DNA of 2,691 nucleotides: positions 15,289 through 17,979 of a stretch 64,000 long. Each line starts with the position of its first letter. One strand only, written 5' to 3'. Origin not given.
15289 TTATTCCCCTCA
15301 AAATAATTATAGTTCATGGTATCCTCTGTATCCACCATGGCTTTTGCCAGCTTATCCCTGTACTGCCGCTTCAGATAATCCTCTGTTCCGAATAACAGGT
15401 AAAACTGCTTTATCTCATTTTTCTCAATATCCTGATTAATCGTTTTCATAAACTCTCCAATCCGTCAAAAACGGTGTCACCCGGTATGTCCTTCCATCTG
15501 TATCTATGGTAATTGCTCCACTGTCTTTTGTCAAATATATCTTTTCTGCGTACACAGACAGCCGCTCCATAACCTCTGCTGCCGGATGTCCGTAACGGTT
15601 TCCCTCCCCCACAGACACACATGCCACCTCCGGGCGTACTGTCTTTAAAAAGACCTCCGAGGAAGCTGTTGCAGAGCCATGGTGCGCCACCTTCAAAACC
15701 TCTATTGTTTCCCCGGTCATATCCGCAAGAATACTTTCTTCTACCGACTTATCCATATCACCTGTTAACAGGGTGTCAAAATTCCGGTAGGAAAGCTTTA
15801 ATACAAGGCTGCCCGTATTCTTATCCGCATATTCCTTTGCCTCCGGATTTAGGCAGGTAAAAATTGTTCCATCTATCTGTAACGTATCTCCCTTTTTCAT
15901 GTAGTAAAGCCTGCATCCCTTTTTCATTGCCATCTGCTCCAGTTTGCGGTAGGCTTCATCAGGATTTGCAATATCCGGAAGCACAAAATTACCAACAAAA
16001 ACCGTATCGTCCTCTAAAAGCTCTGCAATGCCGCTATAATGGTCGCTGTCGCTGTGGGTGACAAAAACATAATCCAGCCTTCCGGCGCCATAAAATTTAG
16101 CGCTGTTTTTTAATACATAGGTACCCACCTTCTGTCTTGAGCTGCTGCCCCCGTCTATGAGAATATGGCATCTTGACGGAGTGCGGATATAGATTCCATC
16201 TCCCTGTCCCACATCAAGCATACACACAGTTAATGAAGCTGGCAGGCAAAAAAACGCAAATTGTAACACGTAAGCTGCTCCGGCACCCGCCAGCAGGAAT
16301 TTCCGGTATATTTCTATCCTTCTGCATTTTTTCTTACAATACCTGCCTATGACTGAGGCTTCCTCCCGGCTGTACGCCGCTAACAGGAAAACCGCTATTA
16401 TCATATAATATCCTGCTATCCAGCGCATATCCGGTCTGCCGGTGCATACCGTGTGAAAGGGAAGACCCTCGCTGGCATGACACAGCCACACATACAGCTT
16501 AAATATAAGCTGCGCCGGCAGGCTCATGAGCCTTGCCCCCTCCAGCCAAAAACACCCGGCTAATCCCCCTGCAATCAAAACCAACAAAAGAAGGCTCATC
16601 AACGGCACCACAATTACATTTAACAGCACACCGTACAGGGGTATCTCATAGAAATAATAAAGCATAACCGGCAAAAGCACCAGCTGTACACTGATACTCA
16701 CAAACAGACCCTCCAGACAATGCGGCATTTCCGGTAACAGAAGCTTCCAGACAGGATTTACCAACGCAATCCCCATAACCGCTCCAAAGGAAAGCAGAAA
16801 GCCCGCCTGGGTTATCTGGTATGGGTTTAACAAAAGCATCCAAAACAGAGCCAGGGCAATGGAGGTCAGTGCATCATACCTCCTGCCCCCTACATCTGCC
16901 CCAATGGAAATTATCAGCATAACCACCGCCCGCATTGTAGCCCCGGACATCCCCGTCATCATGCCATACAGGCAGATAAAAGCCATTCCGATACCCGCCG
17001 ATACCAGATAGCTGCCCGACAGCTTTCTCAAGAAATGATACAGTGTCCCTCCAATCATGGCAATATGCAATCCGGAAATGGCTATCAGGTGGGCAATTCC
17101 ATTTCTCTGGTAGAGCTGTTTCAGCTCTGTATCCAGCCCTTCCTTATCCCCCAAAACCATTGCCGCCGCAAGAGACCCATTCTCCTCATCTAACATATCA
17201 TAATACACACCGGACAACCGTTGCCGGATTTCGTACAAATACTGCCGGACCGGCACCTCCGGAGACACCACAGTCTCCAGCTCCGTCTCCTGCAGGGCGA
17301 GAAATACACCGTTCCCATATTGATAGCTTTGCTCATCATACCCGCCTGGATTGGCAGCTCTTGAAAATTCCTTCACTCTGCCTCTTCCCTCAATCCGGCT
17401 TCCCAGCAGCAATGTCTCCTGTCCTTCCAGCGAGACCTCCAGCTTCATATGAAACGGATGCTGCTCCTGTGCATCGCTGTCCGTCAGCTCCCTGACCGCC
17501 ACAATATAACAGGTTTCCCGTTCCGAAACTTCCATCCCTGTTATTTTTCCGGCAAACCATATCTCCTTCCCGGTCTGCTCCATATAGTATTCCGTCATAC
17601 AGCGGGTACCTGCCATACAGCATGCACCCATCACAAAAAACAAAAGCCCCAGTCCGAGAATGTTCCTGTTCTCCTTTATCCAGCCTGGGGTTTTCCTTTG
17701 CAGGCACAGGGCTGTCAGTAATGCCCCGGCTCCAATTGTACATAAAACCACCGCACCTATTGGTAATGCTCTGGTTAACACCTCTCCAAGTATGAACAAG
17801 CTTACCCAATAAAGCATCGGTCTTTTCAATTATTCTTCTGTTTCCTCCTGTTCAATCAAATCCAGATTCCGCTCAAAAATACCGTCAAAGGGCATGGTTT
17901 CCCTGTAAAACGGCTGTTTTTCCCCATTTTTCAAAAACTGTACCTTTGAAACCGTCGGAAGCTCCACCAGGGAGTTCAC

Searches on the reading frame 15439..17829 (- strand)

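Call 66: search_protein_families(library=pfam, proteins=[window:15439-17829:-], max_evalue=0.00001)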
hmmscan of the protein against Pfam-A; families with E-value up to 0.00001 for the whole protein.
window:15439-17829:- (797 aa): 3 families
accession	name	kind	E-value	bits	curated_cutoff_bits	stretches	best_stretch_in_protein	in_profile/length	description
PF03772.21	Competence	-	7.7e-59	199.7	23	1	224-484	1-266/270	Competence protein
PF13567.11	DUF4131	-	2.2e-14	53.9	31.6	1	23-177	4-155/165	Domain of unknown function (DUF4131)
PF00753.33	Lactamase_B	-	7.9e-13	49.2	22.7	1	539-741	2-195/196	Metallo-beta-lactamase superfamily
